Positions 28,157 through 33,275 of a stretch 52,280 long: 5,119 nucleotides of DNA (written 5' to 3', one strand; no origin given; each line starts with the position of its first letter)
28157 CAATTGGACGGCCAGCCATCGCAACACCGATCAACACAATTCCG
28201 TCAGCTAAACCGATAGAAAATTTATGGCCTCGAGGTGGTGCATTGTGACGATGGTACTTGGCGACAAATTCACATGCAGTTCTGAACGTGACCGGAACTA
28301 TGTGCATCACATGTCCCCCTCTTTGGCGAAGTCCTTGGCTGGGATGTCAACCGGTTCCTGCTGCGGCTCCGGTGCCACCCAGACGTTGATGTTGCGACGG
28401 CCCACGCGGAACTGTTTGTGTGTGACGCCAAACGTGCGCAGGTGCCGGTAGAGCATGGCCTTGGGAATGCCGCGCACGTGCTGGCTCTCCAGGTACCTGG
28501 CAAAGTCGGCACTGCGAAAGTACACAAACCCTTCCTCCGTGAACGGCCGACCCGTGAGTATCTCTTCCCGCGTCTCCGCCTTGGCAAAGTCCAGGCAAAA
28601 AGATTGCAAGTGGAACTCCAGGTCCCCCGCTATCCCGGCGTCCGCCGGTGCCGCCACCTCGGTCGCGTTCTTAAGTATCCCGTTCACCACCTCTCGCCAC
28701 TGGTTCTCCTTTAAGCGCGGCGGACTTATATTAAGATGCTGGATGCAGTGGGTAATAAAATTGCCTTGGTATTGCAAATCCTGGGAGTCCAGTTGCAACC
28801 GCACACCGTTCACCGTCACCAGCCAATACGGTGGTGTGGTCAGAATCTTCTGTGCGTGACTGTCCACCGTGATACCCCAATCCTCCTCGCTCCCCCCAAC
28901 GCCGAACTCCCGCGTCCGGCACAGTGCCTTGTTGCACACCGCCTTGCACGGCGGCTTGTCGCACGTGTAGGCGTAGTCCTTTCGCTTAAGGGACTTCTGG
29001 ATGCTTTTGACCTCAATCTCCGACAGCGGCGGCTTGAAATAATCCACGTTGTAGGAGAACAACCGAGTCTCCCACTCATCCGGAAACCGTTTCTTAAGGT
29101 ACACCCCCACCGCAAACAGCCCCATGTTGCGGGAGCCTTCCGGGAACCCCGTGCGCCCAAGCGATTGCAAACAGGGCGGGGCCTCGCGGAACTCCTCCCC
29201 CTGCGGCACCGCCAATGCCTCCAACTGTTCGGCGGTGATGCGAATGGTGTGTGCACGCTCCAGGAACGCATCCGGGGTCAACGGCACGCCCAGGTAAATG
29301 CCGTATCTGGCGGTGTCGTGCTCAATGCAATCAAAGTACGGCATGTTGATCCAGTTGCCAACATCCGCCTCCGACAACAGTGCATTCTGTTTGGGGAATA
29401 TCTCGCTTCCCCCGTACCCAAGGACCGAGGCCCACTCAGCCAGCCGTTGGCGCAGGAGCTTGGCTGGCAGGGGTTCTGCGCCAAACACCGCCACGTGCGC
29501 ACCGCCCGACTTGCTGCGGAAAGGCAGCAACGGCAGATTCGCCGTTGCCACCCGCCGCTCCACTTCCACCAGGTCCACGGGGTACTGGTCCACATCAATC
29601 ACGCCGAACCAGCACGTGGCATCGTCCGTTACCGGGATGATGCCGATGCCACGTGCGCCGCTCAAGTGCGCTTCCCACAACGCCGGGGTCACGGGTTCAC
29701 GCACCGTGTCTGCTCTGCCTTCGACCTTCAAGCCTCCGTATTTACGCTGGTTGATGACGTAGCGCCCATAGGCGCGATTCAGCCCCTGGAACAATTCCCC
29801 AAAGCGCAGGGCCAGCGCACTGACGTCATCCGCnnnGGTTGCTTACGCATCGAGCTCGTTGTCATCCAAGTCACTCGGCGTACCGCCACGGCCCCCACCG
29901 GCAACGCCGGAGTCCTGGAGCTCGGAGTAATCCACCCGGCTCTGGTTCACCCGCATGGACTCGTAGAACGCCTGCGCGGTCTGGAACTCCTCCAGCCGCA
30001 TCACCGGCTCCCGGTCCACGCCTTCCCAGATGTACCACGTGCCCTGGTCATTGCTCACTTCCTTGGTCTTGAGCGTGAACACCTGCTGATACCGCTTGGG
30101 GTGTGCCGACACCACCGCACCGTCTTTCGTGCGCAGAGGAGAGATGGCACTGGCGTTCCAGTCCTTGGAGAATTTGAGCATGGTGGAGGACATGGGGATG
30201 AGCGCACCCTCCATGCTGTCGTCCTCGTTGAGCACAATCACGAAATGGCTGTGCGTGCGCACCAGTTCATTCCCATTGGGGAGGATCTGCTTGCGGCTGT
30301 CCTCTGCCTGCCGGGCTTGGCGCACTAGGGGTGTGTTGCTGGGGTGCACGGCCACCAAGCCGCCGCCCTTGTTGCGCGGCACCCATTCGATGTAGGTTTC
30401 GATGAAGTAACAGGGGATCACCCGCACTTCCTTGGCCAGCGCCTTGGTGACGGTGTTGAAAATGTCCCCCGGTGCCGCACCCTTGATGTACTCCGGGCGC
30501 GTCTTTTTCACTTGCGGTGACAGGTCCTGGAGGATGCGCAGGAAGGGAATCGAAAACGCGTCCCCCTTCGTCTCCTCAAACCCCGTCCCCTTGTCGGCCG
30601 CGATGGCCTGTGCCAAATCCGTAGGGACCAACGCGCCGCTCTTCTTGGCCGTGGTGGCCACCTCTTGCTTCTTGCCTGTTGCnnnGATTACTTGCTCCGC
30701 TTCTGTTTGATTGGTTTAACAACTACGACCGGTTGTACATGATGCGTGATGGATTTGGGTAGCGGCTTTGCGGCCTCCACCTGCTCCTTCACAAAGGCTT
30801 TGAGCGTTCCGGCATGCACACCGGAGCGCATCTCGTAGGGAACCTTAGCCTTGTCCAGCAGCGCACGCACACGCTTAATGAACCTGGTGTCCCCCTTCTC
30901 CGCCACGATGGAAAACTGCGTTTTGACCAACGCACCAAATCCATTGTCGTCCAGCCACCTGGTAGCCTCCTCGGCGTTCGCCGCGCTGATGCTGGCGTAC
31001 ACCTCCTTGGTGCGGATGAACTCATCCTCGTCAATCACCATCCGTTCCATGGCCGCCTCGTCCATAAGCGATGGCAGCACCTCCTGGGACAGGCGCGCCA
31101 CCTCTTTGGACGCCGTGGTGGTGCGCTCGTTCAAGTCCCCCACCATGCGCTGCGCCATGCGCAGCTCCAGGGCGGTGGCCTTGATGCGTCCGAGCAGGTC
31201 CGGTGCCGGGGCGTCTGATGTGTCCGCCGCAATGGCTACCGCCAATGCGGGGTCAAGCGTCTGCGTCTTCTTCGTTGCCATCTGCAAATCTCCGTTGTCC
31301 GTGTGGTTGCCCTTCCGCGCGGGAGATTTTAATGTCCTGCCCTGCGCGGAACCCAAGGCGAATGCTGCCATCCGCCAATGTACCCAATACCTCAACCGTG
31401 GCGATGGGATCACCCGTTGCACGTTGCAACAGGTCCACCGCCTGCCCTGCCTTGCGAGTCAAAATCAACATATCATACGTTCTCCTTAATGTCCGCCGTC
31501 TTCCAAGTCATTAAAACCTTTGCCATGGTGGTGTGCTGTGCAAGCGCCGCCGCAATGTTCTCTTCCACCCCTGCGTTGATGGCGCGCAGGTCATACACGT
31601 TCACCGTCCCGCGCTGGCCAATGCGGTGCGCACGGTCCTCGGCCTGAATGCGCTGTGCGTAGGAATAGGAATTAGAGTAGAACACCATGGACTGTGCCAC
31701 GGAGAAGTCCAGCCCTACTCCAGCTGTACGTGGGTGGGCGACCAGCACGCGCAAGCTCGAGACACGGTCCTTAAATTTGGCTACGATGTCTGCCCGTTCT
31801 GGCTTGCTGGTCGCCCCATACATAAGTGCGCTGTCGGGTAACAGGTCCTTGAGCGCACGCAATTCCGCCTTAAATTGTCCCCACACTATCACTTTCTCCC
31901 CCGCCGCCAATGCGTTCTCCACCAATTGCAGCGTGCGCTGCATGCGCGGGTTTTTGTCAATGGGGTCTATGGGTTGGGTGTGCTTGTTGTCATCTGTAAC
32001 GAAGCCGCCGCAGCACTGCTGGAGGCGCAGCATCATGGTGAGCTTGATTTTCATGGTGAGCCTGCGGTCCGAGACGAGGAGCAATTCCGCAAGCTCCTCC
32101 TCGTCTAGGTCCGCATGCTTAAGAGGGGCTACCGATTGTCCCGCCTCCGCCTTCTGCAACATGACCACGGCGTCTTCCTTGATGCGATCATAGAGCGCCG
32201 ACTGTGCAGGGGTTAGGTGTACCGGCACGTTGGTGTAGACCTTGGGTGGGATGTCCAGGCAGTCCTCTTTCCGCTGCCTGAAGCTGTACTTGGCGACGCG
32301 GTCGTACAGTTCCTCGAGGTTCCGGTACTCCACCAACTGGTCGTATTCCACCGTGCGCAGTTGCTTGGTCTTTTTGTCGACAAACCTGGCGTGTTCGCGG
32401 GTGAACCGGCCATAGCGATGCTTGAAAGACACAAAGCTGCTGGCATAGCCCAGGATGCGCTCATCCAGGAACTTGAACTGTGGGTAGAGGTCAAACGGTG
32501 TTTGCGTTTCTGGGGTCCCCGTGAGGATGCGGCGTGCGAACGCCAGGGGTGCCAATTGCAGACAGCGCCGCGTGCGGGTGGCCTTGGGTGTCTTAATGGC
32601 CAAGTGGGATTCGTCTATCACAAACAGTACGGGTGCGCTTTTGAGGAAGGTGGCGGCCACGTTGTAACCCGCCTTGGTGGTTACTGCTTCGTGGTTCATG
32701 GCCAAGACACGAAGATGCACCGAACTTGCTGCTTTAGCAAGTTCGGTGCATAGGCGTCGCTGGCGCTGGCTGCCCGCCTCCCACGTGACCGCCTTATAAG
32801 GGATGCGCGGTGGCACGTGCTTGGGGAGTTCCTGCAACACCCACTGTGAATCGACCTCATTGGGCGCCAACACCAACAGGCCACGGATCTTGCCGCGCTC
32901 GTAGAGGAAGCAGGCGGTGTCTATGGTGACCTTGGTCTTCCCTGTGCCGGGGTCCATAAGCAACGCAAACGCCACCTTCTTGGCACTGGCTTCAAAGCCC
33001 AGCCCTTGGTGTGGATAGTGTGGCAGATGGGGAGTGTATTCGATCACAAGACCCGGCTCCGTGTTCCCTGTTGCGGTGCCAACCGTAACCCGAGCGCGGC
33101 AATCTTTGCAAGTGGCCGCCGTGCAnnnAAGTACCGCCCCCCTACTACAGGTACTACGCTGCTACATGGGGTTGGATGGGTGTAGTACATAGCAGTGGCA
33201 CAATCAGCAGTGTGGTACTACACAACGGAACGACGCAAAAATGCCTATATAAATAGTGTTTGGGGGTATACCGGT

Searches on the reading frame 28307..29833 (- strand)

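Call 15: search_protein_families(library=phrogs, proteins=[window:28307-29833:-], max_evalue=0.001)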
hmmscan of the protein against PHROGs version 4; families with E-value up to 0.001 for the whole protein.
window:28307-29833:- (508 aa): 1 family
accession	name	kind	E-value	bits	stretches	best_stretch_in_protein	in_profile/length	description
phrog_21866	-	DNA, RNA and nucleotide metabolism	2.1e-108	365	1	9-501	5-533/538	primase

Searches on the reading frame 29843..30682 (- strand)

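Call 15: search_protein_families(library=phrogs, proteins=[window:29843-30682:-], max_evalue=0.001)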
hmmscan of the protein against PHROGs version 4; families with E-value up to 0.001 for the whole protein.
window:29843-30682:- (279 aa): 1 family
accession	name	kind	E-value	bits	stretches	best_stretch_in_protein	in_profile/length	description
phrog_2402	-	unknown function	1.4e-65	222.7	1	3-267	3-284/292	-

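Call 25: search_protein_families(library=pfam, proteins=[window:29843-30682:-], max_evalue=0.01)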
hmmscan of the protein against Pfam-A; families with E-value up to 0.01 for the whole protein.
window:29843-30682:- (279 aa): 1 family
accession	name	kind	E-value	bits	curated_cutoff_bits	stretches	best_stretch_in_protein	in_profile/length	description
PF23977.1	Pam3_Gp34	-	4.4e-59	200.6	27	1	28-244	14-230/235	Pam3 phage gp34-like protein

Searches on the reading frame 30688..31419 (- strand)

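Call 15: search_protein_families(library=phrogs, proteins=[window:30688-31419:-], max_evalue=0.001)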
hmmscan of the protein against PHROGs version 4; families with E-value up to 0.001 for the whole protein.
window:30688-31419:- (243 aa): 1 family
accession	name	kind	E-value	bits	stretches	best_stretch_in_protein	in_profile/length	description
phrog_2378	-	unknown function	3.6e-23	83.3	1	72-228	21-178/189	-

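Call 25: search_protein_families(library=pfam, proteins=[window:30688-31419:-], max_evalue=0.01)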
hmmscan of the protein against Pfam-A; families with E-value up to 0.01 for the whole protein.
window:30688-31419:- (243 aa): 1 family
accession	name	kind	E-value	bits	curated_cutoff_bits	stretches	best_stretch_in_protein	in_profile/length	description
PF23984.1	DUF7307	-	2.3e-22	79.7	27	1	81-224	4-117/129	Pam3 gp33-like protein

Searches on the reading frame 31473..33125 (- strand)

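Call 15: search_protein_families(library=phrogs, proteins=[window:31473-33125:-], max_evalue=0.001)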
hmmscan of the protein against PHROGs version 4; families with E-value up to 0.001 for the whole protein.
window:31473-33125:- (550 aa): 4 families
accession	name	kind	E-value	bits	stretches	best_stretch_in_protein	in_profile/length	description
phrog_62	-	DNA, RNA and nucleotide metabolism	9.5e-103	345.9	1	24-548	686-1142/1881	DNA helicase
phrog_16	-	DNA, RNA and nucleotide metabolism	7e-12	45.4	1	386-517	470-602/986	DNA helicase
phrog_29996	-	unknown function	2.7e-10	39.9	1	431-536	1058-1161/1189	-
phrog_11354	-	unknown function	1.6e-05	25.6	1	457-547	23-113/116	-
